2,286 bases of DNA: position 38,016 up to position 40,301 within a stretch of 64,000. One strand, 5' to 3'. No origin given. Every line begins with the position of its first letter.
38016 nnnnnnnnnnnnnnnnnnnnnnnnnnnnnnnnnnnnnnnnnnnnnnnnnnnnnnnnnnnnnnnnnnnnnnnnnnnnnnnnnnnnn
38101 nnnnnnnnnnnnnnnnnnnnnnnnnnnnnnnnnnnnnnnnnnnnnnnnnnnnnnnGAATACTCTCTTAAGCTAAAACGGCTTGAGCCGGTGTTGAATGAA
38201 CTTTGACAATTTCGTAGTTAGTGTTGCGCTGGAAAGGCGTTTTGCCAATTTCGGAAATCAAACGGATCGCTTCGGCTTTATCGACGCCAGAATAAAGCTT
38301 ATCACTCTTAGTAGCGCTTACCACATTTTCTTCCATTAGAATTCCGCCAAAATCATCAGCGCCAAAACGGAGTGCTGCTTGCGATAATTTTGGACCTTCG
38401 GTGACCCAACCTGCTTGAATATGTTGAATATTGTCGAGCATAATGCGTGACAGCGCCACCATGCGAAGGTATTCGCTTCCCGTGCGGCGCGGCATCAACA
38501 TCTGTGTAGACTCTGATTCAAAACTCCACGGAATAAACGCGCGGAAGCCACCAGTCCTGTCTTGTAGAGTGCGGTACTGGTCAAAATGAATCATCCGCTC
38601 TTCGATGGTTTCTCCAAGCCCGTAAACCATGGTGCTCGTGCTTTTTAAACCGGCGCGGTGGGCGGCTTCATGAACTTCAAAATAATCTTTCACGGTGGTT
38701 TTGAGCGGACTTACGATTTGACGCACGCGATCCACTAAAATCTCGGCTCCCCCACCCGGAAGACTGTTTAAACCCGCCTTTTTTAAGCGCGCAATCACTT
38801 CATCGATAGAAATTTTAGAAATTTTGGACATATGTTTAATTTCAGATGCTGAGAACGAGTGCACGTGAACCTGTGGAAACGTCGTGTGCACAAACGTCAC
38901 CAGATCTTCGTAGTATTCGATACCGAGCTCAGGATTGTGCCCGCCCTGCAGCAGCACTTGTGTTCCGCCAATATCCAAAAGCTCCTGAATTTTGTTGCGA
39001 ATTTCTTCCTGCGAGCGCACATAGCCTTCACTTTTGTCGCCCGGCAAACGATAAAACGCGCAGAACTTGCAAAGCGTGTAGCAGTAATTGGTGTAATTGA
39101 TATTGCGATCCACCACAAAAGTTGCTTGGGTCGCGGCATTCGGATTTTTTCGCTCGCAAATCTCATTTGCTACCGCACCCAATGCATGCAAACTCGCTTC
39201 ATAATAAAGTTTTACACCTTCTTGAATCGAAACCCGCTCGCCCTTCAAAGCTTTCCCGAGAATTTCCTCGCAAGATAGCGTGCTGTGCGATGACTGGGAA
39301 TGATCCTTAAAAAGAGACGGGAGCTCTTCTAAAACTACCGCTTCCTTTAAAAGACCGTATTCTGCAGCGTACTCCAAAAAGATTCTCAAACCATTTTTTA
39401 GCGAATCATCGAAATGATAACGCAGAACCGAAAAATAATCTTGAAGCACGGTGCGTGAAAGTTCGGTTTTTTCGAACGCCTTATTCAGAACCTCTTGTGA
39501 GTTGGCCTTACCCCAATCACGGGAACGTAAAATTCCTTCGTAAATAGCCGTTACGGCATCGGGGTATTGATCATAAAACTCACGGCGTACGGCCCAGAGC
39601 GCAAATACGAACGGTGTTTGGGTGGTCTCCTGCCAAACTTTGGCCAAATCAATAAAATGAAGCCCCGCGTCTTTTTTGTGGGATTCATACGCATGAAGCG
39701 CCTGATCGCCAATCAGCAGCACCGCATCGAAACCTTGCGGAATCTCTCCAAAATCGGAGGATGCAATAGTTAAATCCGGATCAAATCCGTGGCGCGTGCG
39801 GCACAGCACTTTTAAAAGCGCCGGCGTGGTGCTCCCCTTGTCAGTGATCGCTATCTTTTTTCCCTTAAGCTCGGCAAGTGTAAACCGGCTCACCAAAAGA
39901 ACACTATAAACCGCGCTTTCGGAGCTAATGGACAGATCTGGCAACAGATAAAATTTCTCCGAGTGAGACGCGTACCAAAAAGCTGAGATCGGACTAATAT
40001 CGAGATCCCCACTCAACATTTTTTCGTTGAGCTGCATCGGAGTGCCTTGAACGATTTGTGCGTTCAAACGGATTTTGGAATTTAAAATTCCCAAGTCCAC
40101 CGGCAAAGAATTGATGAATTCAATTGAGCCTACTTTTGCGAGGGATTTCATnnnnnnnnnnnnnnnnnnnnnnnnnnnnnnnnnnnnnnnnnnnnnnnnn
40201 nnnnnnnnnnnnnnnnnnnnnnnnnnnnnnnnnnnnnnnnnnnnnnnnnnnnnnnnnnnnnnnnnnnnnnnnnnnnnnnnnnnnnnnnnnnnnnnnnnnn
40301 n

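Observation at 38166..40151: MqnA-family domain fused to a radical-SAM MqnE/MqnC-family domain in one 661-aa protein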

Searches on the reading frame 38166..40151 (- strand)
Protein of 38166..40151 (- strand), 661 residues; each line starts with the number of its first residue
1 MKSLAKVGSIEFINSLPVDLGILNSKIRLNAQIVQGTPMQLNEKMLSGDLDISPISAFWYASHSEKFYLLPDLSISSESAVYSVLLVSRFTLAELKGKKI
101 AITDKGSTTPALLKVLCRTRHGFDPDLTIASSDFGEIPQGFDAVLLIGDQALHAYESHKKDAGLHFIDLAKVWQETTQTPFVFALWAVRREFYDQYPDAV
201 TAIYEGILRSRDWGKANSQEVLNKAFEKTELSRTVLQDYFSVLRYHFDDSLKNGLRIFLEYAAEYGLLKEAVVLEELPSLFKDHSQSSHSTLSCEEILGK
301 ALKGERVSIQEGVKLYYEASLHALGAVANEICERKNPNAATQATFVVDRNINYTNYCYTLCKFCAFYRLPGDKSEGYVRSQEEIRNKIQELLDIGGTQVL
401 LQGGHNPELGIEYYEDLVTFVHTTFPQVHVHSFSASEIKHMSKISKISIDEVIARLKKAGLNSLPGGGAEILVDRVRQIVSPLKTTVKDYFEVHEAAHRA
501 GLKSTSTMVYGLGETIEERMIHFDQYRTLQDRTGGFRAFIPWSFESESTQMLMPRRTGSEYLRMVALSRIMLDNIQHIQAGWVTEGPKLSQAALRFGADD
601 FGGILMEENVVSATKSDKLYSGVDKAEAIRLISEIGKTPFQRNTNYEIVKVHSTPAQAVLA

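Call 3: search_protein_families(library=pfam, proteins=[window:38166-40151:-])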
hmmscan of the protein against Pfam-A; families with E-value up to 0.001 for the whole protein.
window:38166-40151:- (661 aa): 3 families
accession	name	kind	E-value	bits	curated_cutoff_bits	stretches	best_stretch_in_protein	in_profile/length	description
PF02621.19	VitK2_biosynth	-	1.6e-59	201.8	26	1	6-264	2-252/252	Menaquinone biosynthesis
PF19288.4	CofH_C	-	6e-29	100.9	27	1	535-651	3-121/125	CofH/MqnC C-terminal region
PF04055.27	Radical_SAM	-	6.8e-22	78.8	29.5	1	351-520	1-160/166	Radical SAM superfamily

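Call 4: search_protein_families(library=ncbifam, proteins=[window:38166-40151:-])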
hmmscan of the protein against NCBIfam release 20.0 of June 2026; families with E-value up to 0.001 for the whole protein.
window:38166-40151:- (661 aa): 16 families
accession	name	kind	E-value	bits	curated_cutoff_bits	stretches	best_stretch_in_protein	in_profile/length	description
TIGR03699.1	menaquin_MqnC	equivalog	2.1e-135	451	428.1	1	305-649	1-342/342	cyclic dehypoxanthinyl futalosine synthase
NF006277.0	PRK08445.1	equivalog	1.9e-122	408.4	576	1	305-650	2-346/348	dehypoxanthine futalosine cyclase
TIGR00423.1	TIGR00423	subfamily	1.6e-105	352.8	260.25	1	344-649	2-310/310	CofH family radical SAM protein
TIGR03700.1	mena_SCO4494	equivalog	4.4e-99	331.7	434.55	1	298-649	2-351/351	aminofutalosine synthase MqnE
NF005609.0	PRK07360.1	equivalog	1.5e-92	310.2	426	1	292-651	6-370/374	7,8-didemethyl-8-hydroxy-5-deazariboflavin synthase subunit CofH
TIGR03551.1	F420_cofH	equivalog_domain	3.7e-87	292.4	374.1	1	318-649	13-345/345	5-amino-6-(D-ribitylamino)uracil--L-tyrosine 4-hydroxyphenyl transferase CofH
NF006687.0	PRK09234.1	equivalog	1.3e-77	261.8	1018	1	318-652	505-840/849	bifunctional FO biosynthesis protein CofGH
NF006276.0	PRK08444.1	equivalog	3.2e-72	243.5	560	1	296-651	2-352/353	aminofutalosine synthase MqnE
NF004580.0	PRK05926.1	equivalog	5.3e-57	193.7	583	1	296-643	17-366/370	hypothetical protein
TIGR03550.1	F420_cofG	equivalog_domain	1.4e-12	47.4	213.35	1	351-604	8-266/322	7,8-didemethyl-8-hydroxy-5-deazariboflavin synthase CofG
NF004884.0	PRK06245.1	equivalog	8e-12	44.7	209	2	338-417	6-83/340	7,8-didemethyl-8-hydroxy-5-deazariboflavin synthase subunit CofG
TIGR01728.1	SsuA_fam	subfamily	6.4e-07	28.9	163.5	0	91-119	97-125/290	aliphatic sulfonate ABC transporter substrate-binding protein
TIGR02351.2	thiH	equivalog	7.8e-06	25.2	380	1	300-437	28-162/364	2-iminoacetate synthase ThiH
TIGR03957.1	rSAM_HmdB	equivalog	2.8e-05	23.5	320.9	1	480-609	161-286/317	5,10-methenyltetrahydromethanopterin hydrogenase cofactor biosynthesis protein HmdB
TIGR03956.1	rSAM_HydE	equivalog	3.6e-05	23.2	254.6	1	348-430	50-131/340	[FeFe] hydrogenase H-cluster radical SAM maturase HydE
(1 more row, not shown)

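Call 7: find_homologous_proteins(query=window:38166-40151:-, max_evalue=1e-10)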
Query window:38166-40151:- (661 aa): 6248 proteins with E <= 1e-10 among 8000 candidates; the best 120 are listed.
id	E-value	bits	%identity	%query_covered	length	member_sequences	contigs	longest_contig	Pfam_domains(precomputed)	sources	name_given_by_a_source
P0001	0.0e+0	1488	100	100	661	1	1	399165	PF04055.28,PF02621.20,PF19288.5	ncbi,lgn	-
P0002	0.0e+0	1037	70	98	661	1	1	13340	PF04055.28,PF02621.20,PF19288.5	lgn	-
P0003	0.0e+0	1019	69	100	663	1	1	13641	PF04055.28,PF02621.20,PF19288.5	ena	-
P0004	3.8e-291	985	67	99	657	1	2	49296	PF04055.28,PF02621.20,PF19288.5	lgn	-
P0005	2.3e-289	979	67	99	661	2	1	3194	PF04055.28,PF02621.20,PF19288.5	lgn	-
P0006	1.0e-271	921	63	99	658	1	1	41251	PF04055.28,PF02621.20,PF19288.5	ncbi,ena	-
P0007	6.9e-271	918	64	98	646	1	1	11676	PF04055.28,PF02621.20,PF19288.5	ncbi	-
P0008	2.1e-265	900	63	100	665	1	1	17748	PF04055.28,PF02621.20,PF19288.5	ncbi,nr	ncbi:MAG: dehypoxanthine futalosine cyclase [Candidatus Omnitrophica bacterium]|nr:dehypoxanthine fu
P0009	1.3e-261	888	63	98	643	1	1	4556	PF04055.28,PF02621.20,PF19288.5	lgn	-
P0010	7.6e-261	885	62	99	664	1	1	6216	PF04055.28,PF02621.20,PF19288.5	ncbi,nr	ncbi:MAG TPA: cyclic dehypoxanthinyl futalosine synthase [Candidatus Eisenbacteria bacterium]|nr:cyc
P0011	3.9e-260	883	62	99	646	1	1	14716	PF04055.28,PF02621.20,PF19288.5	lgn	-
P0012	2.2e-259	880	62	98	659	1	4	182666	PF04055.28,PF02621.20,PF19288.5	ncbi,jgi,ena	-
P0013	7.8e-259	879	62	99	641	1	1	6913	PF04055.28,PF02621.20,PF19288.5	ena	-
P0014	1.6e-256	871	63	99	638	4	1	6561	PF04055.28,PF02621.20,PF19288.5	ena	-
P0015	3.0e-255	867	63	99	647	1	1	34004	PF04055.28,PF02621.20,PF19288.5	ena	-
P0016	3.4e-250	850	61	99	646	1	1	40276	PF04055.28,PF02621.20,PF19288.5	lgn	-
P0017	4.2e-250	850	61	99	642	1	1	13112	PF04055.28,PF02621.20,PF19288.5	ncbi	-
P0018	2.4e-247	841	61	98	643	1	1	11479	PF04055.28,PF02621.20,PF19288.5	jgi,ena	-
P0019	7.1e-246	836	60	99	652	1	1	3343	PF04055.28,PF02621.20,PF19288.5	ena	-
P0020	2.0e-245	834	61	99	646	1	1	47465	PF04055.28,PF02621.20,PF19288.5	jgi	-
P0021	7.1e-245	832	61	98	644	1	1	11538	PF04055.28,PF02621.20,PF19288.5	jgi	jgi:dehypoxanthine futalosine cyclase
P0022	1.5e-244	831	61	99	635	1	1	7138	PF04055.28,PF02621.20,PF19288.5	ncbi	-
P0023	3.0e-244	830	60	99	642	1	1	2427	PF04055.28,PF02621.20,PF19288.5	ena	-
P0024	3.3e-243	827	60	98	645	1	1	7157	PF04055.28,PF02621.20,PF19288.5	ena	-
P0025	2.3e-241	821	60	98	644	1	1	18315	PF04055.28,PF02621.20,PF19288.5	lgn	-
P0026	1.4e-207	709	59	84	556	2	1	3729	PF04055.28,PF02621.20,PF19288.5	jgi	-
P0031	5.8e-187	641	78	55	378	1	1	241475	PF04055.28,PF19288.5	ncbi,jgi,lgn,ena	-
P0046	2.0e-183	630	76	56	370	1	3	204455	PF04055.28,PF19288.5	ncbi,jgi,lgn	-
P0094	1.4e-174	600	48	55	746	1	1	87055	PF04055.28,PF19288.5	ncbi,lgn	ncbi:MAG: cyclic dehypoxanthinyl futalosine synthase [Thermodesulforhabdaceae bacterium]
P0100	5.4e-173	595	46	54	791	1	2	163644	PF04055.28,PF19288.5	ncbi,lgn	ncbi:MAG: cyclic dehypoxanthinyl futalosine synthase [bacterium]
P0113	4.1e-166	572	49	54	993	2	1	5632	PF04055.28,PF02621.20,PF19288.5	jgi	jgi:dehypoxanthine futalosine cyclase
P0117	3.9e-165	569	47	94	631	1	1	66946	PF04055.28,PF02621.20,PF19288.5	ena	-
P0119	3.2e-164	566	46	53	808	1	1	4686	PF04055.28,PF19288.5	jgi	jgi:aminodeoxyfutalosine synthase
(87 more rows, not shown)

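Call 15: find_encoding_contigs(protein=P0001, flank=10000, max_places=2)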
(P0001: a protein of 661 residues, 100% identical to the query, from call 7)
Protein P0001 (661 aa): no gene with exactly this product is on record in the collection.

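Call 16: find_encoding_contigs(protein=P0012, flank=8000, max_places=2)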
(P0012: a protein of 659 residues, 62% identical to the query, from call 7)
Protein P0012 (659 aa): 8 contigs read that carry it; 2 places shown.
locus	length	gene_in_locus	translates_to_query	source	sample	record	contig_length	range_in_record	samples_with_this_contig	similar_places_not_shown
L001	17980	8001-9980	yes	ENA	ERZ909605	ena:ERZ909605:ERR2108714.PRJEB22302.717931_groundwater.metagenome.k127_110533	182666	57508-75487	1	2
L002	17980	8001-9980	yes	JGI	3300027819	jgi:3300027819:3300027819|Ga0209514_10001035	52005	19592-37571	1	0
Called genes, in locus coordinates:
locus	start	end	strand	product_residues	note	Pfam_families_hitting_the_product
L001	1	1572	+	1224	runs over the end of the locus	PF02463:SMC_N, PF13175:AAA_15, PF13304:AAA_21 (weak), PF13476:AAA_23, PF13555:AAA_29 (faint), PF19220:Rod_CreS (weak), PF06470:SMC_hinge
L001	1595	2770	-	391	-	PF01590:GAF, PF13185:GAF_2 (weak), PF13492:GAF_3 (weak), PF00990:GGDEF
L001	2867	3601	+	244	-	PF01209:Ubie_methyltran, PF13489:Methyltransf_23, PF13847:Methyltransf_31, PF08241:Methyltransf_11, PF08242:Methyltransf_12, PF13649:Methyltransf_25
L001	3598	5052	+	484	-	PF20695:UbiD_N, PF01977:UbiD, PF20696:UbiD_C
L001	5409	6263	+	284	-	PF01040:UbiA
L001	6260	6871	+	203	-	PF02441:Flavoprotein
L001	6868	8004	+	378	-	PF04055:Radical_SAM, PF19288:CofH_C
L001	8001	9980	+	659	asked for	PF02621:VitK2_biosynth, PF04055:Radical_SAM, PF19288:CofH_C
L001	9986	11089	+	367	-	PF01041:DegT_DnrJ_EryC1, PF01053:Cys_Met_Meta_PP (weak), PF01212:Beta_elim_lyase (faint)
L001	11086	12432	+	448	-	PF26314:MptA_B_family, PF09594:GT87 (weak)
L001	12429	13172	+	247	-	PF00535:Glycos_transf_2, PF13641:Glyco_tranf_2_3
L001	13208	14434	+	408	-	PF01041:DegT_DnrJ_EryC1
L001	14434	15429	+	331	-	PF01408:GFO_IDH_MocA, PF03447:NAD_binding_3 (weak), PF22725:GFO_IDH_MocA_C3, PF02894:GFO_IDH_MocA_C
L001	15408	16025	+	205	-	PF25084:LbH_EIF2B, PF25087:GMPPB_C (faint), PF14602:Hexapep_2 (faint), PF00132:Hexapep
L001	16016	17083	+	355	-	PF00657:Lipase_GDSL (faint), PF13472:Lipase_GDSL_2, PF16822:ALGX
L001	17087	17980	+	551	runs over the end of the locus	PF13231:PMT_2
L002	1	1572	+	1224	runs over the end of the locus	PF02463:SMC_N, PF13175:AAA_15, PF13304:AAA_21 (weak), PF13476:AAA_23, PF13555:AAA_29 (faint), PF19220:Rod_CreS (weak), PF06470:SMC_hinge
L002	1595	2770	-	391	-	PF01590:GAF, PF13185:GAF_2 (weak), PF13492:GAF_3 (weak), PF00990:GGDEF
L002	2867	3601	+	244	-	PF01209:Ubie_methyltran, PF13489:Methyltransf_23, PF13847:Methyltransf_31, PF08241:Methyltransf_11, PF08242:Methyltransf_12, PF13649:Methyltransf_25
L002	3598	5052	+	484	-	PF20695:UbiD_N, PF01977:UbiD, PF20696:UbiD_C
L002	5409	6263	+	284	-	PF01040:UbiA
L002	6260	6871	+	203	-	PF02441:Flavoprotein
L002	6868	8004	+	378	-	PF04055:Radical_SAM, PF19288:CofH_C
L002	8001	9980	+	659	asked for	PF02621:VitK2_biosynth, PF04055:Radical_SAM, PF19288:CofH_C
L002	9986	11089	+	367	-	PF01041:DegT_DnrJ_EryC1, PF01053:Cys_Met_Meta_PP (weak), PF01212:Beta_elim_lyase (faint)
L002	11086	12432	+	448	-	PF26314:MptA_B_family, PF09594:GT87 (weak)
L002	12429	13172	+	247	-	PF00535:Glycos_transf_2, PF13641:Glyco_tranf_2_3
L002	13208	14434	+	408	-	PF01041:DegT_DnrJ_EryC1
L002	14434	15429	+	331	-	PF01408:GFO_IDH_MocA, PF03447:NAD_binding_3 (weak), PF22725:GFO_IDH_MocA_C3, PF02894:GFO_IDH_MocA_C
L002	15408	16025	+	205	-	PF25084:LbH_EIF2B, PF25087:GMPPB_C (faint), PF14602:Hexapep_2 (faint), PF00132:Hexapep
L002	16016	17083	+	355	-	PF00657:Lipase_GDSL (faint), PF13472:Lipase_GDSL_2, PF16822:ALGX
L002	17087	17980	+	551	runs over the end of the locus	PF13231:PMT_2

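Call 17: find_encoding_contigs(protein=P0031, flank=8000, max_places=2)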
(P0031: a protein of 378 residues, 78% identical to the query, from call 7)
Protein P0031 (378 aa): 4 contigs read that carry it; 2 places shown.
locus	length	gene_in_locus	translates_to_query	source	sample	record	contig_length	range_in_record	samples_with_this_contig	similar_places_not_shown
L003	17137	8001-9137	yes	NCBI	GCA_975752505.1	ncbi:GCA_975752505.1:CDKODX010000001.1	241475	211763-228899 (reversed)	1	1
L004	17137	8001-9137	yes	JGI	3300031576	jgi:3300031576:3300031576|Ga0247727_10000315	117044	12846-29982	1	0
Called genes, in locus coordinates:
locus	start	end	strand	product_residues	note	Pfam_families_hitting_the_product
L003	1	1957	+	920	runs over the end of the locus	PF02463:SMC_N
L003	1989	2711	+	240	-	PF01209:Ubie_methyltran, PF05175:MTS (weak), PF13489:Methyltransf_23, PF02353:CMAS (weak), PF08241:Methyltransf_11, PF08242:Methyltransf_12, PF13649:Methyltransf_25, PF13847:Methyltransf_31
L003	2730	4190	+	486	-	PF20695:UbiD_N, PF01977:UbiD, PF20696:UbiD_C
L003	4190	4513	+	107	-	PF01740:STAS, PF13466:STAS_2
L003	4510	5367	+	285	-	PF01040:UbiA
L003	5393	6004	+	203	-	PF02441:Flavoprotein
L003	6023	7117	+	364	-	PF04055:Radical_SAM, PF19288:CofH_C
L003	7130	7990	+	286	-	PF02621:VitK2_biosynth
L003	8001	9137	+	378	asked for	PF04055:Radical_SAM, PF19288:CofH_C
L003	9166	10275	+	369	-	PF01041:DegT_DnrJ_EryC1, PF01053:Cys_Met_Meta_PP (weak)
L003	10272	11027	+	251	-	PF00535:Glycos_transf_2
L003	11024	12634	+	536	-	PF13231:PMT_2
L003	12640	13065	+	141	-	PF05523:FdtA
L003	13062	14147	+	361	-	PF01041:DegT_DnrJ_EryC1, PF00266:Aminotran_5 (weak), PF01053:Cys_Met_Meta_PP (weak), PF01212:Beta_elim_lyase (weak)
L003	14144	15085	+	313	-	PF00535:Glycos_transf_2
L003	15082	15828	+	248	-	PF13489:Methyltransf_23, PF07021:MetW (weak), PF13847:Methyltransf_31, PF08241:Methyltransf_11, PF08242:Methyltransf_12, PF13649:Methyltransf_25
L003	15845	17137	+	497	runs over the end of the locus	PF13231:PMT_2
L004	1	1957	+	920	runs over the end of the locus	PF02463:SMC_N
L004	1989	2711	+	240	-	PF01209:Ubie_methyltran, PF05175:MTS (weak), PF13489:Methyltransf_23, PF02353:CMAS (weak), PF08241:Methyltransf_11, PF08242:Methyltransf_12, PF13649:Methyltransf_25, PF13847:Methyltransf_31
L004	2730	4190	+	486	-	PF20695:UbiD_N, PF01977:UbiD, PF20696:UbiD_C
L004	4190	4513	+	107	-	PF01740:STAS, PF13466:STAS_2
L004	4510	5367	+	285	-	PF01040:UbiA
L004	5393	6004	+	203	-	PF02441:Flavoprotein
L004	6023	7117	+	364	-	PF04055:Radical_SAM, PF19288:CofH_C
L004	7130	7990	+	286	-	PF02621:VitK2_biosynth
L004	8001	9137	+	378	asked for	PF04055:Radical_SAM, PF19288:CofH_C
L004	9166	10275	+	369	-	PF01041:DegT_DnrJ_EryC1, PF01053:Cys_Met_Meta_PP (weak)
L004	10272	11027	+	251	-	PF00535:Glycos_transf_2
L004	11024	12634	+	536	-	PF13231:PMT_2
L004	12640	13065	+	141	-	PF05523:FdtA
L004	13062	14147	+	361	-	PF01041:DegT_DnrJ_EryC1, PF00266:Aminotran_5 (weak), PF01053:Cys_Met_Meta_PP (weak), PF01212:Beta_elim_lyase (weak)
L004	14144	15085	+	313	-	PF00535:Glycos_transf_2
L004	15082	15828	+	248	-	PF13489:Methyltransf_23, PF07021:MetW (weak), PF13847:Methyltransf_31, PF08241:Methyltransf_11, PF08242:Methyltransf_12, PF13649:Methyltransf_25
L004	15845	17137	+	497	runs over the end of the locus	PF13231:PMT_2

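Call 28: find_encoding_contigs(protein=P0046, flank=6000, max_places=1)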
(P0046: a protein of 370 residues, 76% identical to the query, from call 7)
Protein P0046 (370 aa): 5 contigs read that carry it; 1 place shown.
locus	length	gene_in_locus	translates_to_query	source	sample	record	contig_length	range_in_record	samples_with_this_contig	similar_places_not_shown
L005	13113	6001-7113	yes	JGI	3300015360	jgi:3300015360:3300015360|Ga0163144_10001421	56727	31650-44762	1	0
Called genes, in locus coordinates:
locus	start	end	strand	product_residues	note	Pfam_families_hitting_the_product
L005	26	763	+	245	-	PF01209:Ubie_methyltran, PF13489:Methyltransf_23, PF01135:PCMT (weak), PF02353:CMAS (weak), PF13649:Methyltransf_25, PF13847:Methyltransf_31, PF08241:Methyltransf_11, PF08242:Methyltransf_12, +1 more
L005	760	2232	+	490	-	PF20695:UbiD_N, PF01977:UbiD, PF20696:UbiD_C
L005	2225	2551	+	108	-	PF01740:STAS, PF13466:STAS_2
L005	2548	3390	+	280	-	PF01040:UbiA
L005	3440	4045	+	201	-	PF02441:Flavoprotein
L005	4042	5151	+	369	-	PF04055:Radical_SAM, PF19288:CofH_C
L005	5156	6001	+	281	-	PF02621:VitK2_biosynth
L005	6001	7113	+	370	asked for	PF04055:Radical_SAM, PF19288:CofH_C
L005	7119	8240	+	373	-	PF01041:DegT_DnrJ_EryC1, PF01212:Beta_elim_lyase (faint), PF01053:Cys_Met_Meta_PP (faint)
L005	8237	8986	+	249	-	PF00535:Glycos_transf_2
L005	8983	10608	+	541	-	PF13231:PMT_2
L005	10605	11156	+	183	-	PF00293:NUDIX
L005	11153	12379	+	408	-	PF03446:NAD_binding_2 (faint), PF03721:UDPG_MGDP_dh_N, PF00984:UDPG_MGDP_dh, PF03720:UDPG_MGDP_dh_C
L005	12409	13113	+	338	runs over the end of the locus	PF01408:GFO_IDH_MocA, PF02894:GFO_IDH_MocA_C, PF22725:GFO_IDH_MocA_C3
